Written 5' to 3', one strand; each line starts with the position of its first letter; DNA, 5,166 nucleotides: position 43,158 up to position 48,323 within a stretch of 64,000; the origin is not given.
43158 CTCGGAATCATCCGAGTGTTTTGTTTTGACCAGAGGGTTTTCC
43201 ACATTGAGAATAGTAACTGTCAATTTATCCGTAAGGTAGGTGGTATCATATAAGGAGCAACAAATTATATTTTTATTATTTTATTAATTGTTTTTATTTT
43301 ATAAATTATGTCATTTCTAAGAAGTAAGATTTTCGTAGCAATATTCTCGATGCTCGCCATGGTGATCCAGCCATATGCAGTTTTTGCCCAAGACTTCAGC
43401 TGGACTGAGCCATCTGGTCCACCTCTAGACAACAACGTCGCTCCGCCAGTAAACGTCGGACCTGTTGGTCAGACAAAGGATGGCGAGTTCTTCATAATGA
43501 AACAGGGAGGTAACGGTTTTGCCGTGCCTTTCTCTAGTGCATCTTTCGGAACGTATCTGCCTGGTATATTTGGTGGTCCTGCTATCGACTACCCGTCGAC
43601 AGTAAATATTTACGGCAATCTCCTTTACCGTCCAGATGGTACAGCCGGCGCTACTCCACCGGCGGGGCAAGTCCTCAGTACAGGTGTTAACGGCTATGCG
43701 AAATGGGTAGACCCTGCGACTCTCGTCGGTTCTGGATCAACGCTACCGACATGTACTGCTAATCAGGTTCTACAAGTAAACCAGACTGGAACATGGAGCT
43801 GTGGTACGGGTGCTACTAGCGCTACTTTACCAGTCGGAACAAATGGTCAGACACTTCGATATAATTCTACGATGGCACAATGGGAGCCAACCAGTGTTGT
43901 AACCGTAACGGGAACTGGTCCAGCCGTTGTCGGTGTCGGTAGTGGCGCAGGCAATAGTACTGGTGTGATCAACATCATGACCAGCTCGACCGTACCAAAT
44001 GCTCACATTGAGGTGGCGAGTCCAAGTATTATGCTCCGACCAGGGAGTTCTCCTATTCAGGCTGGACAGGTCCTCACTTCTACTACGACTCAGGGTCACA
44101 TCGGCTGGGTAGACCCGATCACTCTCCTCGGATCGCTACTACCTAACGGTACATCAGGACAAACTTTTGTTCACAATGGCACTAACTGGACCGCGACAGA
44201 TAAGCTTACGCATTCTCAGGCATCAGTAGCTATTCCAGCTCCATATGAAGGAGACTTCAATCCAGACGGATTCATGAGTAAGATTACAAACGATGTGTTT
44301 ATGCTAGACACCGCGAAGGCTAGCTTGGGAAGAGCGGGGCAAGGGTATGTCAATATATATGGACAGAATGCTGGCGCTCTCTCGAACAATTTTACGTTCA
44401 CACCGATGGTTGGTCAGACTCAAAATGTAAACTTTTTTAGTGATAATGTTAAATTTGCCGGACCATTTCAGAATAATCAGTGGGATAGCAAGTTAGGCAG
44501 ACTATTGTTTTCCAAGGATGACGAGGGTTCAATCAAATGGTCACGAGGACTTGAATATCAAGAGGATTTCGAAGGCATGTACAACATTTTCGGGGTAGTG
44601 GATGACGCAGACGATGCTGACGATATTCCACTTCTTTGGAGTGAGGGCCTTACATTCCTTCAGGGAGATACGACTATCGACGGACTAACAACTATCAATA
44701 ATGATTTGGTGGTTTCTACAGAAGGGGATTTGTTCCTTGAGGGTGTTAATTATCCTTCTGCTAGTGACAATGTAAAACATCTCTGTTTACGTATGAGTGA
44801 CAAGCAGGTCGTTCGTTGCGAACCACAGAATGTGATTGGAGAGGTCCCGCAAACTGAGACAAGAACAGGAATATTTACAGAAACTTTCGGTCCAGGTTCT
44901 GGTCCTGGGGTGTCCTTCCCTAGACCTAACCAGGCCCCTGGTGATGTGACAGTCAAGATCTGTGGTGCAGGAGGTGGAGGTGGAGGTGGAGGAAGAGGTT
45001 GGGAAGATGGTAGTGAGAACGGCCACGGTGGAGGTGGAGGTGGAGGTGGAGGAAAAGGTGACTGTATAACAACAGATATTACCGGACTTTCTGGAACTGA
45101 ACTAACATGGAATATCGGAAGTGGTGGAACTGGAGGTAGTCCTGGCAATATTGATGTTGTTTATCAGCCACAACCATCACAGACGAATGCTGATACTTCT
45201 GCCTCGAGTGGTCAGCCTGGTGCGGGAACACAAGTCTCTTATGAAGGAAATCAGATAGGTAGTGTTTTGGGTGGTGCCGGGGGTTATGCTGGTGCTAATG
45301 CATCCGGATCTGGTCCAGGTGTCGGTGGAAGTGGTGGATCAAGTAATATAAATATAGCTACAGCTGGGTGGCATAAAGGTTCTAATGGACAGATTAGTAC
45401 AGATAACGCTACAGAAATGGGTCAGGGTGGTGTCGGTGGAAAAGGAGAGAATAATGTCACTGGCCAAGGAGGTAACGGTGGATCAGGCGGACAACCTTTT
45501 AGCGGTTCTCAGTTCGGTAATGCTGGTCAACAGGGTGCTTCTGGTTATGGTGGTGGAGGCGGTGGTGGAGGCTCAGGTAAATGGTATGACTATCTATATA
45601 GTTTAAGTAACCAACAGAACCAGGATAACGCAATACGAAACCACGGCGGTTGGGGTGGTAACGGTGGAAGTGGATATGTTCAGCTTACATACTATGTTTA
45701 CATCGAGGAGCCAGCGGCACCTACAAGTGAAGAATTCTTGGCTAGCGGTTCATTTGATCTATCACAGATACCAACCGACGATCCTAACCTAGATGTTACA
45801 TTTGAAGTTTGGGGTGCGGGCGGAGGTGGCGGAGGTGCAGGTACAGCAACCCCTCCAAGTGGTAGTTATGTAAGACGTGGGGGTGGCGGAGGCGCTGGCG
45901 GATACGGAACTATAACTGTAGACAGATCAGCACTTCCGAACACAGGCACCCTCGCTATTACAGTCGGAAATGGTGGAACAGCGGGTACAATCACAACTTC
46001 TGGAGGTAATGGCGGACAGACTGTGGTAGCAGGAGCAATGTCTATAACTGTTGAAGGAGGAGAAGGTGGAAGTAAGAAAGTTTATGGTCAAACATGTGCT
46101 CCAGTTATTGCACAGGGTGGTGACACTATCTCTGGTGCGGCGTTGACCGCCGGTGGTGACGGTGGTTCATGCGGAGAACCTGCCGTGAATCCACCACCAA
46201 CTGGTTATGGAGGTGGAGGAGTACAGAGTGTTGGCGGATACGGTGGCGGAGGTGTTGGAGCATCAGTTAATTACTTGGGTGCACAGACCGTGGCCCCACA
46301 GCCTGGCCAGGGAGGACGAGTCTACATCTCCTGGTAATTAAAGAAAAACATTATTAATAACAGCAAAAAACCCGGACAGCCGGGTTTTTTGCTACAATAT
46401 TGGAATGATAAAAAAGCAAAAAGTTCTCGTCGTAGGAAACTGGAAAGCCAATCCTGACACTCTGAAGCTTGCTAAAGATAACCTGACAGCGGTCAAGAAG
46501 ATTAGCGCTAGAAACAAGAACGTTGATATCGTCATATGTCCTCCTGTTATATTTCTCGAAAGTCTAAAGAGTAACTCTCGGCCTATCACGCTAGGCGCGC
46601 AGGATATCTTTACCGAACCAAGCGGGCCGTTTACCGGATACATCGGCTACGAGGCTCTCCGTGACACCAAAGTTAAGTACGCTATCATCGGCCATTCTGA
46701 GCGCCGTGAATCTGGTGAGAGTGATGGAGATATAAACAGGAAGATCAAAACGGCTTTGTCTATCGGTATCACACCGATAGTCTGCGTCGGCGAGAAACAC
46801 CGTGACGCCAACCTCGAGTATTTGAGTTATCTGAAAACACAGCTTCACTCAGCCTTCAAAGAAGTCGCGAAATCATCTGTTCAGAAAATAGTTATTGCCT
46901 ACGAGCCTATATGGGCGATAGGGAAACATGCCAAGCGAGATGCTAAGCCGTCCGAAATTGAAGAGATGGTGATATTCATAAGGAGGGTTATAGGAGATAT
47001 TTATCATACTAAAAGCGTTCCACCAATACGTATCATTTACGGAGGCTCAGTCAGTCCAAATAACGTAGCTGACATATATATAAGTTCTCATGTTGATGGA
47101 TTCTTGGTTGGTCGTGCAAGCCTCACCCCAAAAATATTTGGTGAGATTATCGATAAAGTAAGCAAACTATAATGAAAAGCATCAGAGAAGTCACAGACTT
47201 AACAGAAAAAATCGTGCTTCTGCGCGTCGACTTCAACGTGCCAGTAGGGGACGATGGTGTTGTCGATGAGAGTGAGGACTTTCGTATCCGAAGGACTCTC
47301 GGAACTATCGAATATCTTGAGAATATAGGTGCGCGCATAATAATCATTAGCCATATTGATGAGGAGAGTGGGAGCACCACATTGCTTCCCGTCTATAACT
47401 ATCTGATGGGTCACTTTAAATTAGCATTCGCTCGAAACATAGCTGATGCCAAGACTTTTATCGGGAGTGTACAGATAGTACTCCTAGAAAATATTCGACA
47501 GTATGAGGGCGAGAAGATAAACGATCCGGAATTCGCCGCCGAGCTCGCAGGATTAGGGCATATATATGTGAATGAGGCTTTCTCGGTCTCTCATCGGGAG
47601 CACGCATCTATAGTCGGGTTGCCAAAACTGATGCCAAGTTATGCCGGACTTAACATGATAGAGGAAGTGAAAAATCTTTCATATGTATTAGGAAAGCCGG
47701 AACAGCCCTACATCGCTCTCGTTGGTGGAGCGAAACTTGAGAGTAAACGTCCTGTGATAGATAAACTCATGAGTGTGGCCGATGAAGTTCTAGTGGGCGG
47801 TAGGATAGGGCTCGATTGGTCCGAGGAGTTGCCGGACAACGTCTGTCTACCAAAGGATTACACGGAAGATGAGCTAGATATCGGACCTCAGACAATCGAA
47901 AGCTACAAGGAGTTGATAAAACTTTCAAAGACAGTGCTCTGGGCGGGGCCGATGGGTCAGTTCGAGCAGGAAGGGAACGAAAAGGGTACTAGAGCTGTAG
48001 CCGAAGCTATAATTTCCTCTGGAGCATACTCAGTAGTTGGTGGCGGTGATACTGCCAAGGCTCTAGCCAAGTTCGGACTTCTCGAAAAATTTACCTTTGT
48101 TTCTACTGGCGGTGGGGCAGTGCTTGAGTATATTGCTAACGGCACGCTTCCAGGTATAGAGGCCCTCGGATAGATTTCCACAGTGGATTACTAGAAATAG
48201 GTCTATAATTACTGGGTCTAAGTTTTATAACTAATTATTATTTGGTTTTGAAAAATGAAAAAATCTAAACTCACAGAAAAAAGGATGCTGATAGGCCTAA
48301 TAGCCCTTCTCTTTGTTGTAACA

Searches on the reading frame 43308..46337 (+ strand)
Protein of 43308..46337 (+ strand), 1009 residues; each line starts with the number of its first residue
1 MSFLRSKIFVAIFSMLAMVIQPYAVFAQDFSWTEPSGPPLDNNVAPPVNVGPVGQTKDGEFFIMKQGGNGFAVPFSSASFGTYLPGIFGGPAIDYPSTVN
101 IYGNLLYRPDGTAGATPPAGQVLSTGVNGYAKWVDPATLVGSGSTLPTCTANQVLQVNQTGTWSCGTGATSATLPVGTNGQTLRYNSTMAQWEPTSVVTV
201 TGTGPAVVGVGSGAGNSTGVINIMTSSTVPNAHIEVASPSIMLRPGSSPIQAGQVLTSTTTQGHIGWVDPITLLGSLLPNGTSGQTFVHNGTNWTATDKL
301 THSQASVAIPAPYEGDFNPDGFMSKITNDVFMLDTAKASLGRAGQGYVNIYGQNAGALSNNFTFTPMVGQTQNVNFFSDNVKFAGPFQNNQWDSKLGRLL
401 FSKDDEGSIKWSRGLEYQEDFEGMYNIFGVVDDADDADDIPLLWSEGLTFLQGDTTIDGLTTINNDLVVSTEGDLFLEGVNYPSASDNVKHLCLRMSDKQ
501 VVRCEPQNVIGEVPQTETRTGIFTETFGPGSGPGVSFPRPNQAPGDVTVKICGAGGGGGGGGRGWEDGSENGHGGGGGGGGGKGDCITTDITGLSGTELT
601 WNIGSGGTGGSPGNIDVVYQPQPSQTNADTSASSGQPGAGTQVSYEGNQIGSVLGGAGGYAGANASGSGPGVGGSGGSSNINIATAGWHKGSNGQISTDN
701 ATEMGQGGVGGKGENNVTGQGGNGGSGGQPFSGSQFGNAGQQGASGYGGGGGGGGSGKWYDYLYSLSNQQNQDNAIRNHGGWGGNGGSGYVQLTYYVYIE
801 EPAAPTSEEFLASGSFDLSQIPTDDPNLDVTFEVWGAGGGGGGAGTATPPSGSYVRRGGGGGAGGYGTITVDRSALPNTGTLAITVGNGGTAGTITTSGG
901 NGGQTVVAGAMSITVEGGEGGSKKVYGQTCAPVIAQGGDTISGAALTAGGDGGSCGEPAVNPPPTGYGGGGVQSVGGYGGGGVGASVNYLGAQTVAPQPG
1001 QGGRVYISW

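Call 19: search_protein_families(library=pfam, max_evalue=0.001, proteins=[window:43308-46337:+])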
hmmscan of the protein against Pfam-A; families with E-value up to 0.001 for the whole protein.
window:43308-46337:+ (1009 aa): 1 family
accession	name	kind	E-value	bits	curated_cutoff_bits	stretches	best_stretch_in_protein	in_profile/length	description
PF21722.4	Gly_rich_2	-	3e-08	34.4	24.3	1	829-1002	16-199/226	Glycine-rich domain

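Call 55: search_protein_families(library=ncbifam, max_evalue=0.001, proteins=[window:43308-46337:+])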
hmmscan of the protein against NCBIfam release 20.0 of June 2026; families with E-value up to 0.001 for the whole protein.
window:43308-46337:+ (1009 aa): 0 families

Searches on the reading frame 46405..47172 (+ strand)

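Call 19: search_protein_families(library=pfam, max_evalue=0.001, proteins=[window:46405-47172:+])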
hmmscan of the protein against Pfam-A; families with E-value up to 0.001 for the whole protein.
window:46405-47172:+ (255 aa): 1 family
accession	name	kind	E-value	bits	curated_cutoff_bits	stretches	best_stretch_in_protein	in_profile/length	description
PF00121.24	TIM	-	7.2e-71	239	20.1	1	8-251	2-244/245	Triosephosphate isomerase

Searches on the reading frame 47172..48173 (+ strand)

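Call 19: search_protein_families(library=pfam, max_evalue=0.001, proteins=[window:47172-48173:+])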
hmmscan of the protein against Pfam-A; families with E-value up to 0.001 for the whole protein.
window:47172-48173:+ (333 aa): 1 family
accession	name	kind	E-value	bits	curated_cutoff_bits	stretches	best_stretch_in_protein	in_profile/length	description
PF00162.24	PGK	-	7.2e-88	295.6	27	2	8-212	4-216/379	Phosphoglycerate kinase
